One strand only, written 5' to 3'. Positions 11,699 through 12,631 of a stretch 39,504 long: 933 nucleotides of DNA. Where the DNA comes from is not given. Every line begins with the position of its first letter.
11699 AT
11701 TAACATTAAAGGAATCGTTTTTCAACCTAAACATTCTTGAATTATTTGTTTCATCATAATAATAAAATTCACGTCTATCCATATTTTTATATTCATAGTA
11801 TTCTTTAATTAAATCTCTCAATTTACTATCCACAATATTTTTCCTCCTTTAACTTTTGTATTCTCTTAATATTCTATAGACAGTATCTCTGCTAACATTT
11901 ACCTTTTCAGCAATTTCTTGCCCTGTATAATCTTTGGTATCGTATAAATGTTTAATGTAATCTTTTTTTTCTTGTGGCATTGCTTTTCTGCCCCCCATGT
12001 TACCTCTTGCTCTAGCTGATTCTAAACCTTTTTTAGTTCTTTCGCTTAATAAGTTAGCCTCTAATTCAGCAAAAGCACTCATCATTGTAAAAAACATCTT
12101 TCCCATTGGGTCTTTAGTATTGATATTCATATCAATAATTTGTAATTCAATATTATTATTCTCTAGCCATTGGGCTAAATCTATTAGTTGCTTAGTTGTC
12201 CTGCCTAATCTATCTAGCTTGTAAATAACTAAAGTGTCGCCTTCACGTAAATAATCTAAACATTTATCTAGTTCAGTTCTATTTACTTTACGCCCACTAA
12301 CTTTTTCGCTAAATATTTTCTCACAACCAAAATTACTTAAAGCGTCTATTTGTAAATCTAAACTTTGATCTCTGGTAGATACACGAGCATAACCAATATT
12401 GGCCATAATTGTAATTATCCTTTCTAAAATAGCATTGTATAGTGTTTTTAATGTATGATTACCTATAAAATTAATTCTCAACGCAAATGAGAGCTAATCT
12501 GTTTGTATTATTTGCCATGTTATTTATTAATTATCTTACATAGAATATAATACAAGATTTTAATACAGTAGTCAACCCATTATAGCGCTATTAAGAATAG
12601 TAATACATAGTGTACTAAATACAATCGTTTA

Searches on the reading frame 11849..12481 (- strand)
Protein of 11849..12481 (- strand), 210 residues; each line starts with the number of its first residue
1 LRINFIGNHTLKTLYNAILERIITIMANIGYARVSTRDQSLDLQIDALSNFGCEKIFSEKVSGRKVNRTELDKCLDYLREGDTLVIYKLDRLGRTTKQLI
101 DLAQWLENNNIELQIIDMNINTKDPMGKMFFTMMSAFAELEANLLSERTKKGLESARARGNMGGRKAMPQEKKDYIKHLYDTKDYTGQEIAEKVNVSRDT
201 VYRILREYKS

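Call 89: search_protein_families(library=ncbifam, proteins=[window:11849-12481:-], max_evalue=0.001)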
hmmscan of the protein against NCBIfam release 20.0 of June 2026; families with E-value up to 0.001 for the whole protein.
window:11849-12481:- (210 aa): 12 families
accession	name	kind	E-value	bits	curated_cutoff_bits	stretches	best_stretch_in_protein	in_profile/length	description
NF041201.1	recomb_XisF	equivalog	9.2e-29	100.7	375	1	29-163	2-143/465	fdxN element excision recombinase XisF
NF009949.0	PRK13413.1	equivalog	2e-17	63.5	272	1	29-207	3-195/203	master DNA invertase Mpi family serine-type recombinase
NF047343.1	SCCmet_CcrB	equivalog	3.8e-13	48.9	900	1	31-165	12-160/542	cassette chromosome recombinase CcrB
NF047344.1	SCCmet_CcrA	equivalog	2.2e-10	40.3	700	1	28-162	4-148/442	cassette chromosome recombinase CcrA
NF033518.0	transpos_IS607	equivalog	4.2e-10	39.5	110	1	28-150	56-184/187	IS607 family transposase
NF049883.1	resolv_YneB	equivalog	3.6e-06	26.6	175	1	31-162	5-148/211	YneB family resolvase-like protein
NF053881.1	TransRegDeoRBac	equivalog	6.9e-05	22.2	420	1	177-209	13-45/311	DNA-binding transcriptional repressor DeoR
NF045758.2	YlxM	equivalog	7.3e-05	22.8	80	1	173-207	22-55/72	YlxM family DNA-binding protein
NF047347.1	SCCmet_CcrC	equivalog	0.00011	20.8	900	1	50-158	40-151/558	cassette chromosome recombinase CcrC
NF001068.0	PRK00118.1-4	equivalog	0.0003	21.3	125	1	170-206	22-57/113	putative DNA-binding protein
TIGR02937.1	sigma70-ECF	superfamily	0.00071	19.2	42.9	0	168-207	118-156/165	sigma-70 family RNA polymerase sigma factor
TIGR01764.1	excise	domain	0.00083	19.7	28.8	0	185-207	2-24/49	excisionase family DNA-binding protein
